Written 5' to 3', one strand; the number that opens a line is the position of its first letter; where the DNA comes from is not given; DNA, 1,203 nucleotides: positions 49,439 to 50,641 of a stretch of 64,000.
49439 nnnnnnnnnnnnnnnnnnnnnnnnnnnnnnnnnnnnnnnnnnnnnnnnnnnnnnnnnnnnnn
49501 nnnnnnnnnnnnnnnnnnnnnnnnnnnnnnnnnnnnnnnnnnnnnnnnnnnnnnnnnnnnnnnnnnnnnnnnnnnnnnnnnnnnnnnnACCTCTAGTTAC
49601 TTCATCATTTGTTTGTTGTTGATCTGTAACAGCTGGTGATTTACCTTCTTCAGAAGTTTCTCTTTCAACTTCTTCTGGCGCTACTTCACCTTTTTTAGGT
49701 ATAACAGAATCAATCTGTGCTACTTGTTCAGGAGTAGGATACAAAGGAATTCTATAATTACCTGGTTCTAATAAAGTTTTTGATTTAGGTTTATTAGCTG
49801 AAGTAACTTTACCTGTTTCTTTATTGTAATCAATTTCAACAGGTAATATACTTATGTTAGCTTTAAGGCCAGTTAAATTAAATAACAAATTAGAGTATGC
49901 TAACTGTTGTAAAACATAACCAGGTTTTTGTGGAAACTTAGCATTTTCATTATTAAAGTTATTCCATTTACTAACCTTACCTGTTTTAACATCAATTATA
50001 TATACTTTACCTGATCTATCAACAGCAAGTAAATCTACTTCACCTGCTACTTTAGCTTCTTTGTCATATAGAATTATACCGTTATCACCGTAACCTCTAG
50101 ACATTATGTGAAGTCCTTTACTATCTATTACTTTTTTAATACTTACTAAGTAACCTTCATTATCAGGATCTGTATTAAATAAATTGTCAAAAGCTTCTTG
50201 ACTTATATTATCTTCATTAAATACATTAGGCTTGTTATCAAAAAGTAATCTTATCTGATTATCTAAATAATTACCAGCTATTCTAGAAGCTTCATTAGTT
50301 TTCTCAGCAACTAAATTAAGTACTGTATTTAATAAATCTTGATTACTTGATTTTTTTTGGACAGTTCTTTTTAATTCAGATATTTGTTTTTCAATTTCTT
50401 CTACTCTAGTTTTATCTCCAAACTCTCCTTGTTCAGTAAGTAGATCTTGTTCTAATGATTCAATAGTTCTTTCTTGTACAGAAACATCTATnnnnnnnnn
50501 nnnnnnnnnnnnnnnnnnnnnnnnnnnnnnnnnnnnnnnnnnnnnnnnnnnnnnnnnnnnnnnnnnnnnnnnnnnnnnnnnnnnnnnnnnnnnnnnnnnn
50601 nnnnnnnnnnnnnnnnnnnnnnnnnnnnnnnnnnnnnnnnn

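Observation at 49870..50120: RecB/Cas4-like PD-(D/E)XK nuclease domain inside a 1978-aa virion protein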

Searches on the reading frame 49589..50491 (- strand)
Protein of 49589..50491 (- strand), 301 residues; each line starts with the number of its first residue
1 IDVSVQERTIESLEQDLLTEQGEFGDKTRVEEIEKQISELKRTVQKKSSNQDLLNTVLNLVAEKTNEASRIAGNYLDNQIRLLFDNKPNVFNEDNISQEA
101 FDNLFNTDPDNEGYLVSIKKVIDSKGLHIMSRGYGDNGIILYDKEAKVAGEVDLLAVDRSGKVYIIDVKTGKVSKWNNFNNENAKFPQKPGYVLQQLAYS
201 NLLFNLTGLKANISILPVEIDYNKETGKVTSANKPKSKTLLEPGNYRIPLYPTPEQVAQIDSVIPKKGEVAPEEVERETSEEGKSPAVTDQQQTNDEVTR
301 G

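Call 11: find_homologous_proteins(query=window:49589-50491:-, max_evalue=0.001)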
Query window:49589-50491:- (301 aa): 1 proteins with E <= 0.001 among 1555 candidates.
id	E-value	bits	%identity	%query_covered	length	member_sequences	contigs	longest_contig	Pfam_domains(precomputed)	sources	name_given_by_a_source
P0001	1.7e-65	239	54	71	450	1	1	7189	-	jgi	-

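Call 25: search_solved_structures(query=window:49589-50491:-, max_evalue=10, show_alignments=2)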
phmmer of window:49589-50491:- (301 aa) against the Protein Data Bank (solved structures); distinct sequences matched with E-value up to 10: 5.
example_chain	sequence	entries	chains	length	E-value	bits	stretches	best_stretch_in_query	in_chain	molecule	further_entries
5cwb_A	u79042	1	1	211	0.35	13.5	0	18-72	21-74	Designed helical repeat protein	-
8pkr_A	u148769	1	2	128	0.8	12.3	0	152-184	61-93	non-specific serine/threonine protein kinase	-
5d43_A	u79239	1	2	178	1.2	11.7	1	22-113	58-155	Centrin-1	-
7mwr_B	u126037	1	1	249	1.6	11.3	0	18-73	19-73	LHD101B4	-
1rwi_B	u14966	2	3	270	2.1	10.9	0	152-183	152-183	Serine/threonine-protein kinase pknD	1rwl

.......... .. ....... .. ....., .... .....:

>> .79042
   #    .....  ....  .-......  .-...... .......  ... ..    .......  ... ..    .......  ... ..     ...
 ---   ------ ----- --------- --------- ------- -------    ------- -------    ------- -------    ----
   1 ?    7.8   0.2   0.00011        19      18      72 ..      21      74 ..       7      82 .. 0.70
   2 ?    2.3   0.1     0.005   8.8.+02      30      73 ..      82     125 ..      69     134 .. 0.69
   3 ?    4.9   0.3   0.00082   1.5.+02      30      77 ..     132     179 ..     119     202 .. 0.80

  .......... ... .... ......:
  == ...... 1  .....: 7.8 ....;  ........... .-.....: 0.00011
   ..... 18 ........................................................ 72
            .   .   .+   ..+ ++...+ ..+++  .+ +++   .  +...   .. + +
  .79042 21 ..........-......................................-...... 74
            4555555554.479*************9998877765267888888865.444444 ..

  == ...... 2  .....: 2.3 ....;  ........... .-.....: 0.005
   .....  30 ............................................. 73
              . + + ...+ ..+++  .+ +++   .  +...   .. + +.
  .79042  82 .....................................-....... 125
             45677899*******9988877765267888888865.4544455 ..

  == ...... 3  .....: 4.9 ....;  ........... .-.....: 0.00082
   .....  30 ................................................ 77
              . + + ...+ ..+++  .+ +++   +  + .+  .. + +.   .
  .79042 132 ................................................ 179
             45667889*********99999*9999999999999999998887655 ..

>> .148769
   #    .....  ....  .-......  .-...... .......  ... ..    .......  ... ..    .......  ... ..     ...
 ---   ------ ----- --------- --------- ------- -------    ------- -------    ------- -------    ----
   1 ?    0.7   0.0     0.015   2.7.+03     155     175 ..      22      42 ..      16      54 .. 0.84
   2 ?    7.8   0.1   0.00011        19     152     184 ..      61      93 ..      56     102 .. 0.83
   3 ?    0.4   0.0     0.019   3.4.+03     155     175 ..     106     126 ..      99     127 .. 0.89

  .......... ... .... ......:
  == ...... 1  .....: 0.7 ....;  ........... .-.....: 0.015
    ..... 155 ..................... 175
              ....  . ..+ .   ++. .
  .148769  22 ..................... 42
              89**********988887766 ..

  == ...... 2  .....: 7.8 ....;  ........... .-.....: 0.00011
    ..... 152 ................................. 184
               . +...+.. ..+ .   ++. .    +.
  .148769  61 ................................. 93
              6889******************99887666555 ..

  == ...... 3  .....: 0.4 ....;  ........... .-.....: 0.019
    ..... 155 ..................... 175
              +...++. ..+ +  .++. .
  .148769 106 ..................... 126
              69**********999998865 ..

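Call 26: find_related_loci(query=window:49589-50491:-, collection=viral_contigs, flank=10000)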
Query window:49589-50491:- (301 aa) in viral_contigs; peptide patterns used: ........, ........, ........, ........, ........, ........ (x = any residue, [..] = any of these).
9 stretches matched a pattern; 2 encode a relative of the query (tblastn E <= 1e-3); 2 distinct loci.
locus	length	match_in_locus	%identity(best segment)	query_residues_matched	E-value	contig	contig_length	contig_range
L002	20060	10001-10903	100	1-301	0e+0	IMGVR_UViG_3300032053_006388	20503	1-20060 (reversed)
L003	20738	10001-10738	85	49-293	6e-142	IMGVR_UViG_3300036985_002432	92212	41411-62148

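Call 27: search_protein_representatives(protein=window:49589-50491:-)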
Query: 301 residues. Proteins with E-value up to 0.001 (for the whole library): 216; up to 1e-10: 116; up to 1e-30: 41. The best 150 are listed.
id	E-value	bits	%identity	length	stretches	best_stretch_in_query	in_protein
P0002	4.5e-114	397.0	63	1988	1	3-294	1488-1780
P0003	1.5e-73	264.1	49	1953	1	31-286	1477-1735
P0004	1.6e-68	247.5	45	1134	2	24-274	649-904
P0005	1.0e-65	238.4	43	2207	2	24-272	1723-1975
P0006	2.5e-58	214.1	45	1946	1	32-283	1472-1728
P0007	9.0e-50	186.1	42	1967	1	6-281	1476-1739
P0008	5.5e-47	176.9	47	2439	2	49-252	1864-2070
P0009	2.2e-46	174.9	44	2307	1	9-270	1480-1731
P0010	3.8e-46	174.2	45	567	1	31-282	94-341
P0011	4.3e-44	167.4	49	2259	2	34-181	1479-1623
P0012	1.1e-43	166.1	48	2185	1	47-273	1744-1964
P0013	1.1e-43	166.1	40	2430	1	29-294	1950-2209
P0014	8.1e-42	160.0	44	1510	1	39-285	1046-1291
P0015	1.7e-41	158.9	47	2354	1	30-267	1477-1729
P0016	5.4e-40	154.0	46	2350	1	48-277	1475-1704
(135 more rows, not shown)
